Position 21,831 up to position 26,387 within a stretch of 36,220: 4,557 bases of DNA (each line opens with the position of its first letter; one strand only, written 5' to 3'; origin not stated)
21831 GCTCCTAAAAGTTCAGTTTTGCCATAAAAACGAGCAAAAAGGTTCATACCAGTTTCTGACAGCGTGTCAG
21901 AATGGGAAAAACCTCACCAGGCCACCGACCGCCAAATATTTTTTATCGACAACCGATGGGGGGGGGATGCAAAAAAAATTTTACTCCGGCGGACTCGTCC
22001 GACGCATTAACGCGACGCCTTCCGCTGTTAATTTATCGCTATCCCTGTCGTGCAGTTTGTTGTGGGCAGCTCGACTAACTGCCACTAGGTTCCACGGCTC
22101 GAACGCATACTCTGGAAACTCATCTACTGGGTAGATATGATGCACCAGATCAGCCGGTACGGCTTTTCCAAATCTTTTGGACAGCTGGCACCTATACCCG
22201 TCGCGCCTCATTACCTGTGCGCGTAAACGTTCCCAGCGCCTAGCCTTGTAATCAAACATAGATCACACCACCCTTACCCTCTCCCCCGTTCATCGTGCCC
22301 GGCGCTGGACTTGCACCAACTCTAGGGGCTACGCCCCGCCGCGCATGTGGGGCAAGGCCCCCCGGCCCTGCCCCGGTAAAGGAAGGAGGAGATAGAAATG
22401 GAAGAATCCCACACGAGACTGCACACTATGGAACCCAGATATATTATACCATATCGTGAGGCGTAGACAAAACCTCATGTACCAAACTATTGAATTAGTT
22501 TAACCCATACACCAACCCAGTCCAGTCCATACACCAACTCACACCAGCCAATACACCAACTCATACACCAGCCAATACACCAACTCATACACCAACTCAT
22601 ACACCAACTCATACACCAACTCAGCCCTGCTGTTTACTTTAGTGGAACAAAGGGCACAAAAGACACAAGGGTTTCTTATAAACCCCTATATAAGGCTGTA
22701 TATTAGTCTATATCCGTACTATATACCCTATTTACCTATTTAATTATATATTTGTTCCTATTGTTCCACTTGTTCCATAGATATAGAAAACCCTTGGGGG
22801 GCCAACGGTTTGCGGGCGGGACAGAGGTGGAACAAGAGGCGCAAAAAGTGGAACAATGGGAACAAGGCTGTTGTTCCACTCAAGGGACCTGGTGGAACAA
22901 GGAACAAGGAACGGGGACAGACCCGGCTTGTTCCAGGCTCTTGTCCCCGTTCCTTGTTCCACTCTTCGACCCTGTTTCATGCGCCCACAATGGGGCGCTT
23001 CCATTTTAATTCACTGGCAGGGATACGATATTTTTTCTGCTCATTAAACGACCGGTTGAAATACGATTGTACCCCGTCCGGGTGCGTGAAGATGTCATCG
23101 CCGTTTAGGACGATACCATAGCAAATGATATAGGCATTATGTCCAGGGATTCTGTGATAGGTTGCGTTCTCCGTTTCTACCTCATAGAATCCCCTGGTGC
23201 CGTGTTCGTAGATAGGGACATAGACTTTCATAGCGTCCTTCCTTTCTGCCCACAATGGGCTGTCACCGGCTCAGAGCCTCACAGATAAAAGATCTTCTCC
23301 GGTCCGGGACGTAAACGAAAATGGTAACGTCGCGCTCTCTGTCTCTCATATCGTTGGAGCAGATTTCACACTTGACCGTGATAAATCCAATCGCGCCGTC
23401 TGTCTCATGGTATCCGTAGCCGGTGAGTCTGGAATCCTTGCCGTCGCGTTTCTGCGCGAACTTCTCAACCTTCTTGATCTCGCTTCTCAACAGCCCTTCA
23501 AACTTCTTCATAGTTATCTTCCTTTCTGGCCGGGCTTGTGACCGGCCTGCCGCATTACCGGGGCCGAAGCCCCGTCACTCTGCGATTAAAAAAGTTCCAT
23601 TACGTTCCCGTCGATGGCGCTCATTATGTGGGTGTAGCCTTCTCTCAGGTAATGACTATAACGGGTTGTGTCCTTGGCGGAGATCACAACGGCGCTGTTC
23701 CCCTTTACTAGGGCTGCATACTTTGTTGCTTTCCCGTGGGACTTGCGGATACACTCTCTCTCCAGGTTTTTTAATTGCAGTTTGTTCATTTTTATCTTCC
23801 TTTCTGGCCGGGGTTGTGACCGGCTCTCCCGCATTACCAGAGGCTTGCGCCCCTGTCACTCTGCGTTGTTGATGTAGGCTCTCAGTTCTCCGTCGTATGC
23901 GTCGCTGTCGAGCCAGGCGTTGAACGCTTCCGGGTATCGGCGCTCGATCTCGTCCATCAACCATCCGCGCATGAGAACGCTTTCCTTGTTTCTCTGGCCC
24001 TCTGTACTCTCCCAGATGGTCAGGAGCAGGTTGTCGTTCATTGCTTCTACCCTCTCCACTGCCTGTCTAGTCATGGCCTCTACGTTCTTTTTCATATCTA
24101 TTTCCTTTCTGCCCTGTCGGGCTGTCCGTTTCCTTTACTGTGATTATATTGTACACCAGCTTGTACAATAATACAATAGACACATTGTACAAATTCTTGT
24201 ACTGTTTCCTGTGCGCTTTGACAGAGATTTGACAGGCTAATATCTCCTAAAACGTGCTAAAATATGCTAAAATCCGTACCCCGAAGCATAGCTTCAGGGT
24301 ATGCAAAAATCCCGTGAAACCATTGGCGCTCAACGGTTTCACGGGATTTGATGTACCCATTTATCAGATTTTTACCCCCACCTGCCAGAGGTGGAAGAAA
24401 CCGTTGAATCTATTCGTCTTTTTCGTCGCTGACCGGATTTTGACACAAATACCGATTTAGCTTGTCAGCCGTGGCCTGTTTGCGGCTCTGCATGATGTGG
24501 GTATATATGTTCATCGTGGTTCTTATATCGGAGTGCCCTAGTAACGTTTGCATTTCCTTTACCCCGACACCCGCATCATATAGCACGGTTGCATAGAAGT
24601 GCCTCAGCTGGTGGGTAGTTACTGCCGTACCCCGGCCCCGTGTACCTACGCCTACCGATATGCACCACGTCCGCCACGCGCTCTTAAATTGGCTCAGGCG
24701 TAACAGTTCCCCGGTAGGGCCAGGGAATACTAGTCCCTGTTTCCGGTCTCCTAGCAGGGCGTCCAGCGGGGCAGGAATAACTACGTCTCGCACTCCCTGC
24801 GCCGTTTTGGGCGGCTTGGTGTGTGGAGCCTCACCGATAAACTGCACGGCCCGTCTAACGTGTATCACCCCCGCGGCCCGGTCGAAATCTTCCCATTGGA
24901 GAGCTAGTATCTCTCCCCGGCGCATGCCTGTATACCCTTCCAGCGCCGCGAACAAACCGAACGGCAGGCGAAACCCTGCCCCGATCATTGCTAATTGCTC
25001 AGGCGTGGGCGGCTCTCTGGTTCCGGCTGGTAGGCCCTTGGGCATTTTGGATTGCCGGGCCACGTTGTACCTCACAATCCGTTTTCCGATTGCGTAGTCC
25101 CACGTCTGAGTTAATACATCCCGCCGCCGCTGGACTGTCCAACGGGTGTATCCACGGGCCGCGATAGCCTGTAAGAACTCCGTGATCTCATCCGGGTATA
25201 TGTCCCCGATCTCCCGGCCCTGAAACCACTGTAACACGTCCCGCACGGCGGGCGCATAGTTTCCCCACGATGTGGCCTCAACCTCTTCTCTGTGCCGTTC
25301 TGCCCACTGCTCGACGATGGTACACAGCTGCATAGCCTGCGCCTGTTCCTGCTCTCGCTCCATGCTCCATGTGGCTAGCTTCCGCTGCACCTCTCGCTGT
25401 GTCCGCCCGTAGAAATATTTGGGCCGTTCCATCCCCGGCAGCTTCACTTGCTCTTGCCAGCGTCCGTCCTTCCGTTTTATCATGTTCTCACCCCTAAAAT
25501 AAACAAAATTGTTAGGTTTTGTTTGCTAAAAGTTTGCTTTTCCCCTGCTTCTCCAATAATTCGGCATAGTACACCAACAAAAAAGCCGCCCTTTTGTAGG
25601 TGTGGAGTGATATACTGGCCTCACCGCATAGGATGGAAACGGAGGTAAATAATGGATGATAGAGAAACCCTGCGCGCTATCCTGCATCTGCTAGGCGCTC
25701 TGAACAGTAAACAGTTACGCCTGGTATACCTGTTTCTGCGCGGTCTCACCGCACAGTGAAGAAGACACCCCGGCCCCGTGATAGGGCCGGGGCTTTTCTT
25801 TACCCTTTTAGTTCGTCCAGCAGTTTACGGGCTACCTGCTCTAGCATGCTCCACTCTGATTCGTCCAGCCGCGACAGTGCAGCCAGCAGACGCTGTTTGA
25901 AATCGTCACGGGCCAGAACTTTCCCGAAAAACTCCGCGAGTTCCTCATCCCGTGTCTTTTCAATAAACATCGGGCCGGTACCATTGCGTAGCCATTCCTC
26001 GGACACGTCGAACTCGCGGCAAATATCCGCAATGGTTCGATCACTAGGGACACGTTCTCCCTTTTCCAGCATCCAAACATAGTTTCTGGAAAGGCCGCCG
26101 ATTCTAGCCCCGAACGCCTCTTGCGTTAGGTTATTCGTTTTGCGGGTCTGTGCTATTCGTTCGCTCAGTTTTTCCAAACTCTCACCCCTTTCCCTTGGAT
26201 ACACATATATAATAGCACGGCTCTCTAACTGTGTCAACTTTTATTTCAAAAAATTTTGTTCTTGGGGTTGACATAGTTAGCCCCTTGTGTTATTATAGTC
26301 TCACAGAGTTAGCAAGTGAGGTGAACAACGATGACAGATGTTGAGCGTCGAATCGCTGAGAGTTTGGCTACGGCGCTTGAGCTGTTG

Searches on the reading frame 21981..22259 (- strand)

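Call 13: search_protein_families(library=pfam, max_evalue=0.01, proteins=[window:21981-22259:-])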
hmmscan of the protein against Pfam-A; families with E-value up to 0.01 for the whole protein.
window:21981-22259:- (92 aa): 0 families

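Call 14: search_protein_families(library=phrogs, max_evalue=0.01, proteins=[window:21981-22259:-])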
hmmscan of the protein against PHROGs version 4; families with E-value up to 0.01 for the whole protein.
window:21981-22259:- (92 aa): 14 families
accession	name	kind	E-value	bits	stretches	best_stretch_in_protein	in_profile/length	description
phrog_119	-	DNA, RNA and nucleotide metabolism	6.3e-18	65.8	1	4-81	186-266/443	HNH endonuclease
phrog_144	-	DNA, RNA and nucleotide metabolism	6.5e-18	66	1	4-78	67-141/175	HNH endonuclease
phrog_4581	-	head and packaging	6.3e-12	46.6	1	4-79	48-118/395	terminase small subunit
phrog_589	-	DNA, RNA and nucleotide metabolism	1.3e-11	45.6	1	4-78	74-147/179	HNH endonuclease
phrog_5956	-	DNA, RNA and nucleotide metabolism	8.2e-10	39.5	1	4-76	42-114/138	HNH endonuclease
phrog_2323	-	DNA, RNA and nucleotide metabolism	3.3e-08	34.5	1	4-75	19-89/113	HNH endonuclease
phrog_8446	-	DNA, RNA and nucleotide metabolism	1.7e-07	32.2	1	5-70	124-196/211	HNH endonuclease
phrog_4321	-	DNA, RNA and nucleotide metabolism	1.7e-06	28.8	1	4-82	43-125/135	HNH endonuclease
phrog_333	-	DNA, RNA and nucleotide metabolism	2e-06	29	1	6-80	18-89/138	HNH endonuclease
phrog_1271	-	DNA, RNA and nucleotide metabolism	6.1e-05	23.6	1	8-77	253-323/361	HNH endonuclease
phrog_8048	-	DNA, RNA and nucleotide metabolism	0.0004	20.7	1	7-75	162-231/273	HNH endonuclease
phrog_12434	-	DNA, RNA and nucleotide metabolism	0.00042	20.9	1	39-71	40-72/292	HNH endonuclease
phrog_740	-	DNA, RNA and nucleotide metabolism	0.0017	18.4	1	11-91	28-105/332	HNH endonuclease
phrog_10378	-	DNA, RNA and nucleotide metabolism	0.0066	17.1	1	15-63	99-144/296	HNH endonuclease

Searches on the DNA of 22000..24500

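Call 9: search_rna_families(source=window, start=22000, end=24500, threshold=evalue, max_evalue=10, show_alignments=3)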
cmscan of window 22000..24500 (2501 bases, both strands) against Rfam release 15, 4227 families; matches with E-value up to 10: 18.
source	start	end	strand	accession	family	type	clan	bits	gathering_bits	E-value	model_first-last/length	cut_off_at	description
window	23530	23584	-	RF02684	Twister-P5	Gene; ribozyme;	CL00120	69.6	37.6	7.9e-14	1-58/58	no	Type-P5 twister ribozyme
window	23808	23865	-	RF02684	Twister-P5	Gene; ribozyme;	CL00120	64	37.6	2.1e-12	1-58/58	no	Type-P5 twister ribozyme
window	22899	22964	+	RF03192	mir-6794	Gene; miRNA;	-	26.1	74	0.052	1-62/62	no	mir-6794 microRNA precursor family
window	22890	22972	-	RF03792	MIR6462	Gene; miRNA;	-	24.8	96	0.21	1-119/119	no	MIR6462 microRNA precursor family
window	22898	22964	+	RF04279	mir-H20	Gene; miRNA;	CL00141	22.8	99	0.39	1-82/82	no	mir-H20 microRNA precursor family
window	22755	22862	+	RF04132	mir-4436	Gene; miRNA;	-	22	74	0.2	1-85/85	no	mir-4436 microRNA precursor family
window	22843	22880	-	RF04344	Plastid-psbA-3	Cis-reg;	CL00153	21.4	48.4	1.1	1-57/57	no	Plastid-psbA-3 3UTR RNA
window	22892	22970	-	RF00981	mir-939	Gene; miRNA;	-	21.4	84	1.6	1-82/82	no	mir-939 microRNA precursor family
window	22748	22869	+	RF03983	MIR5284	Gene; miRNA;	-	21.3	93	0.37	1-111/111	no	MIR5284 microRNA precursor family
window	22890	22964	-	RF03964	mir-H1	Gene; miRNA;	-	20.8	97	3.3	1-85/85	no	mir-H1 microRNA precursor family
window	22890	22972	+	RF03792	MIR6462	Gene; miRNA;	-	20.7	96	2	1-119/119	no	MIR6462 microRNA precursor family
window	22890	22964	+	RF03964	mir-H1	Gene; miRNA;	-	20.3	97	4.3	1-85/85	no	mir-H1 microRNA precursor family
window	22889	22973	+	RF00988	mir-657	Gene; miRNA;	-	19.6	69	1.9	1-86/86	no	mir-657 microRNA precursor family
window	22889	22972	+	RF04220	HCV_SL588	Cis-reg;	-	19.2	79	2.2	1-81/81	no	SL588 non-coding RNA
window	23521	23566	-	RF03006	M23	Gene; sRNA;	-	17.5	41.2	5.5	1-53/53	no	M23 RNA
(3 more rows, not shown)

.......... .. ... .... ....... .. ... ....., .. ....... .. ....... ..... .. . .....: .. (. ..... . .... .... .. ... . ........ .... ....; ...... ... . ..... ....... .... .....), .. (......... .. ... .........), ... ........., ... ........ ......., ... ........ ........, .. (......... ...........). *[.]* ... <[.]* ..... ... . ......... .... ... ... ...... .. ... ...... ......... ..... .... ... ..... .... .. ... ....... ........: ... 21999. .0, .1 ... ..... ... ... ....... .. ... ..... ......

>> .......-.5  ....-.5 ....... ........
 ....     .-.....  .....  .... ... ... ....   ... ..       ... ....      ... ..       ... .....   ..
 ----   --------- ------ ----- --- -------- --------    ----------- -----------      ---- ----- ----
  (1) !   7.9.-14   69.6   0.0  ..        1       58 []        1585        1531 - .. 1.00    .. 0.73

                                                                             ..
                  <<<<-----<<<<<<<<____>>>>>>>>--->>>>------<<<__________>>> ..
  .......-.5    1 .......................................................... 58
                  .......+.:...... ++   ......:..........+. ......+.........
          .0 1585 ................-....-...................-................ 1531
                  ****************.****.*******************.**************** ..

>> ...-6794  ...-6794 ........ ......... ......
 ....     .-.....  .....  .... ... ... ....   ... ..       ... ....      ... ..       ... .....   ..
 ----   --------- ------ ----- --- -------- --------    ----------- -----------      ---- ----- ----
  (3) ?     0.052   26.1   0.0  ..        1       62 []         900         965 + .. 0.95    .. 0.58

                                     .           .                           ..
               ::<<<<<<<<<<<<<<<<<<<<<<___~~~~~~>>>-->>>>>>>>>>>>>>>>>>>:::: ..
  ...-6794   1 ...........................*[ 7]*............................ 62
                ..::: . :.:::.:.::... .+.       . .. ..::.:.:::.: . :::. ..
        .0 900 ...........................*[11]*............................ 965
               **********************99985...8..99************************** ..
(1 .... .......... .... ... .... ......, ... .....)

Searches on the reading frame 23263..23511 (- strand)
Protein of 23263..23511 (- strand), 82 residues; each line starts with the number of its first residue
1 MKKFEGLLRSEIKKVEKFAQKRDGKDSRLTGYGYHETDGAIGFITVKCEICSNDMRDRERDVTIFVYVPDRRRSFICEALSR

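Call 13: search_protein_families(library=pfam, max_evalue=0.01, proteins=[window:23263-23511:-])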
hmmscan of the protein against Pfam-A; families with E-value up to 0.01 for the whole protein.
window:23263-23511:- (82 aa): 0 families

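Call 14: search_protein_families(library=phrogs, max_evalue=0.01, proteins=[window:23263-23511:-])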
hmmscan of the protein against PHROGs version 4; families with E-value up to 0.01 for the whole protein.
window:23263-23511:- (82 aa): 0 families

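Call 34: search_protein_families(library=ncbifam, max_evalue=0.01, proteins=[window:23263-23511:-])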
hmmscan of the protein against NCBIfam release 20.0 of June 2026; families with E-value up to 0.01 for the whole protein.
window:23263-23511:- (82 aa): 0 families

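Call 35: search_protein_families(library=padloc, max_evalue=0.01, proteins=[window:23263-23511:-])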
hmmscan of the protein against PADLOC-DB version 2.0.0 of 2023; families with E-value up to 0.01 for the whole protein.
window:23263-23511:- (82 aa): 0 families

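Call 63: find_homologous_proteins(query=window:23266-23511:-, max_evalue=0.001)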
Query seq(82 aa) (82 aa): 65 proteins with E <= 0.001 among 66 candidates.
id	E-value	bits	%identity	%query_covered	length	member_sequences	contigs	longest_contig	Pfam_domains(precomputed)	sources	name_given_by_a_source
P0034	9.2e-46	170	95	100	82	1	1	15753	-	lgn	-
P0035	6.0e-45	168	93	100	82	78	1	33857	-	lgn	-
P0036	8.4e-45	167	93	100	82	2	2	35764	-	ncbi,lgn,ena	-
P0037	2.5e-44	166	89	100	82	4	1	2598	-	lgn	-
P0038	2.2e-43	163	90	100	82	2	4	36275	-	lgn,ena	-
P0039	5.5e-43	162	89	100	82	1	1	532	-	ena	-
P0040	1.1e-42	161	90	99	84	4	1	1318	-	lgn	-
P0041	1.2e-42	161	89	100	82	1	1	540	-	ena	-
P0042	1.5e-42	160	95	94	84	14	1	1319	-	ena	-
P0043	1.7e-42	160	88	100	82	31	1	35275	-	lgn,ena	-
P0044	3.3e-42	159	89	99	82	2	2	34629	-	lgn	-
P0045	1.2e-41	157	87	100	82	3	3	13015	-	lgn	-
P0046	2.3e-41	156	87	100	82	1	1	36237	-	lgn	-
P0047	2.7e-41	156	88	100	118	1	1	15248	-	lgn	-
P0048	2.9e-41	156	85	100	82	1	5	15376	-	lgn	-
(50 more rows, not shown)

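Call 65: find_encoding_contigs(protein=P0036, flank=4000, max_places=3)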
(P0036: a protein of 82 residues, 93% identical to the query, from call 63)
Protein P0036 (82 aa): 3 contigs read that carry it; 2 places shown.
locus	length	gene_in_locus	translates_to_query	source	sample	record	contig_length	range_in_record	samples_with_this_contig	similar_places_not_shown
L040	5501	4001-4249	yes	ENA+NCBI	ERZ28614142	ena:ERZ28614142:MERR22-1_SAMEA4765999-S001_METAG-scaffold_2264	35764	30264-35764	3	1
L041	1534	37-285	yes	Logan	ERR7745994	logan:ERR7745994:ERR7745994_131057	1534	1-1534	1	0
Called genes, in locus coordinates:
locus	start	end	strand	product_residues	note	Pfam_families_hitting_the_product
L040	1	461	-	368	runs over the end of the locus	PF10926:DUF2800, PF12705:PDDEXK_1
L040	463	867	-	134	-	-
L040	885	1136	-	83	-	-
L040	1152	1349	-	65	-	-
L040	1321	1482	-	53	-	-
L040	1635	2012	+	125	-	PF13560:HTH_31 (weak), PF01381:HTH_3, PF12844:HTH_19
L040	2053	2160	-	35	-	-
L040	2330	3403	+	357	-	PF22022:Phage_int_M (weak), PF00589:Phage_integrase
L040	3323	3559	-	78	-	-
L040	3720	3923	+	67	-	-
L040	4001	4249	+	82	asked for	-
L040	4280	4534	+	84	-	-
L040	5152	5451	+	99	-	-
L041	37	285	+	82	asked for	-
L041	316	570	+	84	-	-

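Call 70: predict_structure(alignment_id=A2)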
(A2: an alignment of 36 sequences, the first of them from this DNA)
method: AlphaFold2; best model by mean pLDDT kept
length: 82 residues; sequences in the alignment: 36
mean_pLDDT: 89.6   pTM: 0.80
mean pLDDT of the five models: 89.6, 83.7, 80.4, 78.6, 78.5
residues with pLDDT >= 90: 60; 70-90: 14; 50-70: 8; < 50: 0
segments of 3 or more residues with pLDDT < 50: none
pLDDT, mean of each block of 10 residues (from residue 1): 84 97 94 76 90 92 94 92 79
secondary structure, 60 per line:
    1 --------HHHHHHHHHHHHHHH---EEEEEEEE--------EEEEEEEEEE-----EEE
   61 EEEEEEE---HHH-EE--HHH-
elements in order: H9-23 E27-34 E43-52 E58-67

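Call 74: fold_search(model_id=the predicted structure, library=pdb)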
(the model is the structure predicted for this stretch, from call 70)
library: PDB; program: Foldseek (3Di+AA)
matches with E <= 10: 344; with E <= 0.001: 0
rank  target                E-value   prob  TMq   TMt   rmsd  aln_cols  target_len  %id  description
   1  4gl6_A                2.7e-01  0.95  0.54  0.22   3.3        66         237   15  Crystal structure of a DUF5037 family protein (RUMGNA_01148) from Ruminococcus gnavus ATCC 29149 at 2.55 A resolution (released 2012-10-03)
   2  2x5h_A                3.0e-01  0.82  0.43  0.39   7.1        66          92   11  Crystal structure of the ORF131 L26M L51M double mutant from Sulfolobus islandicus rudivirus 1 (released 2010-07-21)
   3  2ia7                  3.4e-01  0.51  0.38  0.30   6.8        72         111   14  Crystal structure of putative tail lysozyme (NP_952040.1) from GEOBACTER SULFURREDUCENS at 1.44 A resolution (released 2006-09-19)
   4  2lnj_MODEL_1_A        3.4e-01  0.20  0.32  0.20   7.9        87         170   14  Solution Structure of Cyanobacterial PsbP (CyanoP) from Synechocystis sp. PCC 6803 (released 2012-06-06)
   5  4gl6_B                4.8e-01  0.89  0.54  0.22   3.2        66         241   15  Crystal structure of a DUF5037 family protein (RUMGNA_01148) from Ruminococcus gnavus ATCC 29149 at 2.55 A resolution (released 2012-10-03)
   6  2x5h_D                4.8e-01  0.54  0.39  0.35   8.3        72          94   11  Crystal structure of the ORF131 L26M L51M double mutant from Sulfolobus islandicus rudivirus 1 (released 2010-07-21)
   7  2x5h_C                5.7e-01  0.54  0.41  0.37   8.1        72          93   11  Crystal structure of the ORF131 L26M L51M double mutant from Sulfolobus islandicus rudivirus 1 (released 2010-07-21)
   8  8vfq_B                1.1e+00  0.21  0.35  0.28   4.2        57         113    9  De novo design apixaban-binding protein: apx1049 (released 2024-12-25)
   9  3hpz_B                1.3e+00  0.38  0.38  0.06   2.9        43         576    9  Crystal structure of Mycobacterium tuberculosis LeuA complexed with bromopyruvate (released 2010-05-19)
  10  9f4b_AA               1.3e+00  0.18  0.39  0.26   7.9        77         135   12  Pre-assembled baseplate cup of Klebsiella phage KP1 variant vB_Kpn_Lilla1 (released 2025-05-14)
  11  3ga2                  1.3e+00  0.12  0.32  0.14  10.8        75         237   15  Crystal structure of the Endonuclease_V (BSU36170) from Bacillus subtilis, Northeast Structural Genomics Consortium Targ (released 2009-02-24)
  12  8han_K                1.3e+00  0.12  0.32  0.09   7.0        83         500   16  Cryo-EM structure of the CBP catalytic core bound to the H4K12acK16ac nucleosome, class 3 (released 2023-05-17)
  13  6g88_B                1.3e+00  0.11  0.34  0.08   8.3        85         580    8  Crystal structure of Enterococcus Faecium D63r Penicillin-Binding protein 5 (PBP5fm) (released 2019-04-24)
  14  3ujm_A                1.4e+00  0.14  0.32  0.24   4.8        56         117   12  Crystal structure of the NTF2-like domain of the Drosophila melanogaster Rasputin protein (released 2012-04-25)
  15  3hpz_A                1.5e+00  0.18  0.39  0.07  10.8        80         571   11  Crystal structure of Mycobacterium tuberculosis LeuA complexed with bromopyruvate (released 2010-05-19)
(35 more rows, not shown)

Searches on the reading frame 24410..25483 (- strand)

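Call 13: search_protein_families(library=pfam, max_evalue=0.01, proteins=[window:24410-25483:-])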
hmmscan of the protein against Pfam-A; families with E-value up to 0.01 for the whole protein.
window:24410-25483:- (357 aa): 3 families
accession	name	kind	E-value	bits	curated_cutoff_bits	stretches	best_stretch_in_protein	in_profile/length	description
PF00589.27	Phage_integrase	-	3.4e-20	72.9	27.1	1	184-331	33-169/172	Phage integrase family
PF22022.2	Phage_int_M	-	7.5e-07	29.8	27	1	56-144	4-92/96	Phage integrase central domain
PF14659.12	Phage_int_SAM_3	-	0.0087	16.7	22.6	0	56-106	5-56/58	Phage integrase, N-terminal SAM-like domain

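Call 14: search_protein_families(library=phrogs, max_evalue=0.01, proteins=[window:24410-25483:-])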
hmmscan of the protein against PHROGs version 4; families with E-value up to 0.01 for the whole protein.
window:24410-25483:- (357 aa): 6 families
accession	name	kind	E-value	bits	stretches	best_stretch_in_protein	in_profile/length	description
phrog_1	-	integration and excision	2.7e-57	196.4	1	3-347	118-452/611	integrase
phrog_216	-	integration and excision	4.2e-29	102.6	1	180-348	81-246/301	integrase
phrog_7685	-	integration and excision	5.3e-14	53.4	1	286-343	179-236/240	integrase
phrog_7269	-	integration and excision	1.3e-06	29.3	1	287-335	27-74/89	integrase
phrog_23271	-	unknown function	1.1e-05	26.3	1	283-324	4-45/67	-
phrog_34557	-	integration and excision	0.0019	18.9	1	284-340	121-176/183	integrase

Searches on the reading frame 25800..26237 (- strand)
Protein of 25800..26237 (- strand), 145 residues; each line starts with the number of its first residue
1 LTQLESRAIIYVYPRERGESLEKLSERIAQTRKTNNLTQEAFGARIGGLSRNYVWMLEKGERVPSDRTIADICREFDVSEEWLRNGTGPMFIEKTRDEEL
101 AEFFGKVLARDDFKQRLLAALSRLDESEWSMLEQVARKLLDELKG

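Call 13: search_protein_families(library=pfam, max_evalue=0.01, proteins=[window:25800-26237:-])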
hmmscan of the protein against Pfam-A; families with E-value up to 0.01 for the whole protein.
window:25800-26237:- (145 aa): 3 families
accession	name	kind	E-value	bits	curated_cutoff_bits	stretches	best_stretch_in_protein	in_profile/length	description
PF01381.28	HTH_3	-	4e-11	43.2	23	1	28-83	1-55/55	Helix-turn-helix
PF12844.13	HTH_19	-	3.1e-10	40.3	30.2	1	26-88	2-63/64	Helix-turn-helix domain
PF13560.12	HTH_31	-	1.8e-09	38.2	27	1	24-81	2-59/64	Helix-turn-helix domain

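Call 14: search_protein_families(library=phrogs, max_evalue=0.01, proteins=[window:25800-26237:-])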
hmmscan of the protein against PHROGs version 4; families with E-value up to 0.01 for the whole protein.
window:25800-26237:- (145 aa): 14 families
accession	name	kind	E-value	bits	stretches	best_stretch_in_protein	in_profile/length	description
phrog_8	-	transcription regulation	4.5e-18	66.8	1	22-122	160-254/346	transcriptional regulator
phrog_4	-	transcription regulation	4.5e-14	53.2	1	22-96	131-204/400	transcriptional repressor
phrog_2967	-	transcription regulation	3.4e-09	37.6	1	20-95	7-78/225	transcriptional regulator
phrog_3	-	transcription regulation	1.3e-07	32.7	1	20-99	85-165/430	transcriptional repressor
phrog_2328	-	transcription regulation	4.6e-07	30.7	1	22-90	14-81/128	transcriptional repressor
phrog_3037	-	transcription regulation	1.1e-06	29.6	1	19-133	13-120/189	transcriptional repressor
phrog_2439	-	transcription regulation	1.1e-06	28.9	1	25-85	9-68/367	transcriptional regulator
phrog_5823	-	transcription regulation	2.6e-06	27.8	1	22-84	5-67/404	transcriptional regulator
phrog_1373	-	transcription regulation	0.00022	22.3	1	12-78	54-117/166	transcriptional regulator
phrog_2104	-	unknown function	0.00055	21.1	1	26-66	42-81/103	-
phrog_9710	-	unknown function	0.00076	20.5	1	67-98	59-90/95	-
phrog_147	-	transcription regulation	0.0018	19.7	1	22-86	3-69/100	transcriptional regulator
phrog_7241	-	transcription regulation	0.0076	17.3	0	29-82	67-119/122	transcriptional regulator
phrog_7396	-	unknown function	0.0096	16.6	0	27-83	19-77/227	-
